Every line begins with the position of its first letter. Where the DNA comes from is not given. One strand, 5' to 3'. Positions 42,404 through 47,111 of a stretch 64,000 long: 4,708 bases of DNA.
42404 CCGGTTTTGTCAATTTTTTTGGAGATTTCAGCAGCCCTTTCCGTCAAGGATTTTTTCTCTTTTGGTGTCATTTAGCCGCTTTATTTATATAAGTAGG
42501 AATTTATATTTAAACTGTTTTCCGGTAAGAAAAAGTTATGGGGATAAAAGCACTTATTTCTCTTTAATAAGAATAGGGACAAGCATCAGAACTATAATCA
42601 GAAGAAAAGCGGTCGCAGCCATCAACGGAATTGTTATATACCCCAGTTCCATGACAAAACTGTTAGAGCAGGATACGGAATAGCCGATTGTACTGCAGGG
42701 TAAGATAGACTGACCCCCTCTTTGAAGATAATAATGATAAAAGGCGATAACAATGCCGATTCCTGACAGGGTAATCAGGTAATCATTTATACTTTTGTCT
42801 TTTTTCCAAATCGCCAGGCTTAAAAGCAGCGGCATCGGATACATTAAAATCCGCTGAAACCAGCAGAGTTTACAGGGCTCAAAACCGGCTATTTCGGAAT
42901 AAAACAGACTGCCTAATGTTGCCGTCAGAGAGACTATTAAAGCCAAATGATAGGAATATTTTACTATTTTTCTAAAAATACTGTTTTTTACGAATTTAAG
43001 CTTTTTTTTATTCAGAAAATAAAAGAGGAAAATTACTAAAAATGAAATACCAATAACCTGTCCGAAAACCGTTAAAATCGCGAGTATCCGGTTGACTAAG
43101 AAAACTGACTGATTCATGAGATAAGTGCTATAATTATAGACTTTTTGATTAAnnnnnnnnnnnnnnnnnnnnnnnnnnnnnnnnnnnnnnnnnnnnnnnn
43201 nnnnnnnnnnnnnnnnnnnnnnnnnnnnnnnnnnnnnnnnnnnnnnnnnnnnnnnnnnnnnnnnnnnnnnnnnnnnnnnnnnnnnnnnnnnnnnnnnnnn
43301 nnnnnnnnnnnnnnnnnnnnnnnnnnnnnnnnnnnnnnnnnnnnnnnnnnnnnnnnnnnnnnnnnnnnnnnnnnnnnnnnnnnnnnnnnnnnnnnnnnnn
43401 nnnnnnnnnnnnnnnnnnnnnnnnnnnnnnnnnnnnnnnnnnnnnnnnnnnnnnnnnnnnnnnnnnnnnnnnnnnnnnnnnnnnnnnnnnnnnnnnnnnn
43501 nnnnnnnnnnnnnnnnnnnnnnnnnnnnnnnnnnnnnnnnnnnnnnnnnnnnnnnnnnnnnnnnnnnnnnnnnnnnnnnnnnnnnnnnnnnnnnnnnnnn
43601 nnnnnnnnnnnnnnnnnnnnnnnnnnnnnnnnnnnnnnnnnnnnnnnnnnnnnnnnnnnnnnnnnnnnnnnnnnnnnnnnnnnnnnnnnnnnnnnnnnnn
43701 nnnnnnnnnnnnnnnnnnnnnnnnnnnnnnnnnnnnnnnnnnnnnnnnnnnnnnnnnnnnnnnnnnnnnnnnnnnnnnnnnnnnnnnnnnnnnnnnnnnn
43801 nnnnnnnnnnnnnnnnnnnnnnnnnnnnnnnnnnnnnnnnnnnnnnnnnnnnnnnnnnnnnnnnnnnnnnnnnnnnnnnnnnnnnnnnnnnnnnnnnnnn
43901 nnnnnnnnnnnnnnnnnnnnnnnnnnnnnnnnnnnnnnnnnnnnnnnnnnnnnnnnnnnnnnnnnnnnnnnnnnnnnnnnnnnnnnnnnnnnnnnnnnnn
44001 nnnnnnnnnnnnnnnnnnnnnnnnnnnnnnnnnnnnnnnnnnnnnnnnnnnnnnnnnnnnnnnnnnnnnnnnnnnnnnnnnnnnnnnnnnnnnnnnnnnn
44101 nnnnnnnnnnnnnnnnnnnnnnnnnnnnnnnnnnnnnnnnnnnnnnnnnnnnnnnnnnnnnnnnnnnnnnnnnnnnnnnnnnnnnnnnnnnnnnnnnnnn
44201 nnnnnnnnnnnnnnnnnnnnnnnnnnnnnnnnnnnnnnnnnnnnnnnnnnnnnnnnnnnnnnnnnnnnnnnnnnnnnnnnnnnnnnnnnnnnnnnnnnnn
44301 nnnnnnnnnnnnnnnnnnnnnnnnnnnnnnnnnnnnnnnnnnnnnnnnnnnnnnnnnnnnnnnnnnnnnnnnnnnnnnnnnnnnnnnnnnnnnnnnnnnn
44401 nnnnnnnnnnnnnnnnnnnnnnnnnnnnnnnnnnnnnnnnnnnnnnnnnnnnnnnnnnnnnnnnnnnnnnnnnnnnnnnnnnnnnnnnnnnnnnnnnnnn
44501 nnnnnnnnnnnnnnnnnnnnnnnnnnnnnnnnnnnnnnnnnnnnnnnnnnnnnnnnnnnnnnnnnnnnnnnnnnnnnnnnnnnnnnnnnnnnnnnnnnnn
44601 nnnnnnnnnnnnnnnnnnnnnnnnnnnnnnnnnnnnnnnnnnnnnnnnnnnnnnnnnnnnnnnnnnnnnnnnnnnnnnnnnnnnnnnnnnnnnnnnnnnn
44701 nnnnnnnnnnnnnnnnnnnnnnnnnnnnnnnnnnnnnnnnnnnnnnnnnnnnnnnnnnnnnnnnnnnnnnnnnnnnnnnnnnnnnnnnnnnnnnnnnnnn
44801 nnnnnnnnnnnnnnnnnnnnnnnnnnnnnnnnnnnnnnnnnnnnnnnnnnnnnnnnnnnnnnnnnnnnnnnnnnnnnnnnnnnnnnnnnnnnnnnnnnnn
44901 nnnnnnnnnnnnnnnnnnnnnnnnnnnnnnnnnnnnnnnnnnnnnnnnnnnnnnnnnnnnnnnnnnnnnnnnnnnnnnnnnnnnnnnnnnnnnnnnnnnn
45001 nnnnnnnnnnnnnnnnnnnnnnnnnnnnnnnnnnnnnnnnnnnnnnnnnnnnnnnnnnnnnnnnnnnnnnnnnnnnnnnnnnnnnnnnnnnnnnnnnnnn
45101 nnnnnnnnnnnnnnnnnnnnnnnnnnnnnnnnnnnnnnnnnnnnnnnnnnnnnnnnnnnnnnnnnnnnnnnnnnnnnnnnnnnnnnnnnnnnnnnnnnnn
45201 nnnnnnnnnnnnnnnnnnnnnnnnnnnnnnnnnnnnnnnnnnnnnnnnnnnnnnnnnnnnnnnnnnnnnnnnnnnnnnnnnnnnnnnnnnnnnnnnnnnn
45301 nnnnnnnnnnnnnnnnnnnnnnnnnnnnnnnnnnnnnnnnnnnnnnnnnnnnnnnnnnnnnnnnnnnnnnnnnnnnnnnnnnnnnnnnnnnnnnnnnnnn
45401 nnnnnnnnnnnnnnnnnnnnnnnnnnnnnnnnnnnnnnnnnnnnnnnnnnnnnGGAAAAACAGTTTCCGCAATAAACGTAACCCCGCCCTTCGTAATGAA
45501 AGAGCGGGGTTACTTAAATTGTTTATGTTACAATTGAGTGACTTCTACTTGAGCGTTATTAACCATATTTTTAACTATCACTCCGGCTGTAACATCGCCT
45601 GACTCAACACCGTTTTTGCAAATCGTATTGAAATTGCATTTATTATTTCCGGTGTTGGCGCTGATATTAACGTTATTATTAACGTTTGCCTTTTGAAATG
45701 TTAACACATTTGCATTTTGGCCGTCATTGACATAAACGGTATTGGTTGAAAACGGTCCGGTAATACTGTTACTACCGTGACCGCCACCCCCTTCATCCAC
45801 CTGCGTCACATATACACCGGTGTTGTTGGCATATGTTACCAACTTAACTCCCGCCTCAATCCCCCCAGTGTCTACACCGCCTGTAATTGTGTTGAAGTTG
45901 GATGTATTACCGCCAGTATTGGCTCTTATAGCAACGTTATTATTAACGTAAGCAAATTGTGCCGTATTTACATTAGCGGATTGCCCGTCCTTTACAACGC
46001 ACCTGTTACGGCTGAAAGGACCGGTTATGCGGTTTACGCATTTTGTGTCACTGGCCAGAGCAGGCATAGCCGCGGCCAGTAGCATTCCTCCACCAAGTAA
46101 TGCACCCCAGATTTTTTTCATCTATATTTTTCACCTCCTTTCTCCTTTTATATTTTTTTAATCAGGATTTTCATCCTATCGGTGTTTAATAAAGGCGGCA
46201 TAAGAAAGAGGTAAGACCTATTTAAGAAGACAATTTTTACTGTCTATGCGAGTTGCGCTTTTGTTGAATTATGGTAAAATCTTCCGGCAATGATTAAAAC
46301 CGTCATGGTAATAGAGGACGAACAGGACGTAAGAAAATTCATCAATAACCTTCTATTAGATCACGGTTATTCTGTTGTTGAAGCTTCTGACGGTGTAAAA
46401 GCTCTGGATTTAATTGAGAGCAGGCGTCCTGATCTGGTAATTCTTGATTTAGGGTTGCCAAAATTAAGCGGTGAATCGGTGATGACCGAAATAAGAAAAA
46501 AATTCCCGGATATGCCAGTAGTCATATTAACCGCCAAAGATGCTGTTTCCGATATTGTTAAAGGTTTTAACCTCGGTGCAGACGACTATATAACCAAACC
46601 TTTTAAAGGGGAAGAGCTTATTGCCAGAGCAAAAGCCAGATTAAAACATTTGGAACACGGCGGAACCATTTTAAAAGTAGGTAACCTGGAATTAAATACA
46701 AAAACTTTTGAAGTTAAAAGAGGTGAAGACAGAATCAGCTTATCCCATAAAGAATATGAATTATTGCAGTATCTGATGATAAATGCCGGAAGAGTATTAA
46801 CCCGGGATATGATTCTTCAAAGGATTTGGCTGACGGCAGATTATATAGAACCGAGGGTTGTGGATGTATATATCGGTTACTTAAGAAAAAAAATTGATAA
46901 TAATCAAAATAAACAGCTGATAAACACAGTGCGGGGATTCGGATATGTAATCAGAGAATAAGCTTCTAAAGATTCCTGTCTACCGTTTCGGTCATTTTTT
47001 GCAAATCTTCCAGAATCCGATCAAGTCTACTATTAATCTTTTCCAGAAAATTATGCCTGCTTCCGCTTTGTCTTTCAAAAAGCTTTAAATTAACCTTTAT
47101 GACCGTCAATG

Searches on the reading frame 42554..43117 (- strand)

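Call 15: search_protein_families(library=pfam, proteins=[window:42554-43117:-])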
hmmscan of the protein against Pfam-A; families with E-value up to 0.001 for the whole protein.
window:42554-43117:- (187 aa): 1 family
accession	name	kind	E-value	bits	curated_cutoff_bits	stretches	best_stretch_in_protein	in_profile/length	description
PF02600.21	DsbB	-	5.3e-12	46.8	22.1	1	56-179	5-146/148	Disulfide bond formation protein DsbB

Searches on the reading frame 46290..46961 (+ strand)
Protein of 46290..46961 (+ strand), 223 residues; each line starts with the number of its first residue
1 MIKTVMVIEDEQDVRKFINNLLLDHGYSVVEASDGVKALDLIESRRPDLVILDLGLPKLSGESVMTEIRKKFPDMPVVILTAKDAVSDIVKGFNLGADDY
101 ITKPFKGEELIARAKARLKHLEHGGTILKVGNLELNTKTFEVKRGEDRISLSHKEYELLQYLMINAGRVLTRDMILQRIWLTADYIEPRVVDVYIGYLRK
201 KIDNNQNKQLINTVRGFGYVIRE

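Call 15: search_protein_families(library=pfam, proteins=[window:46290-46961:+])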
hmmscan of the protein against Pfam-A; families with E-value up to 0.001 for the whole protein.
window:46290-46961:+ (223 aa): 2 families
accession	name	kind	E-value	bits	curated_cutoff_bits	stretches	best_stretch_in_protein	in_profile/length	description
PF00072.30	Response_reg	-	1.4e-31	109.4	30.2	1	5-114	1-110/111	Response regulator receiver domain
PF00486.34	Trans_reg_C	-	5e-26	91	26.2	1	148-220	3-76/77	Transcriptional regulatory protein, C terminal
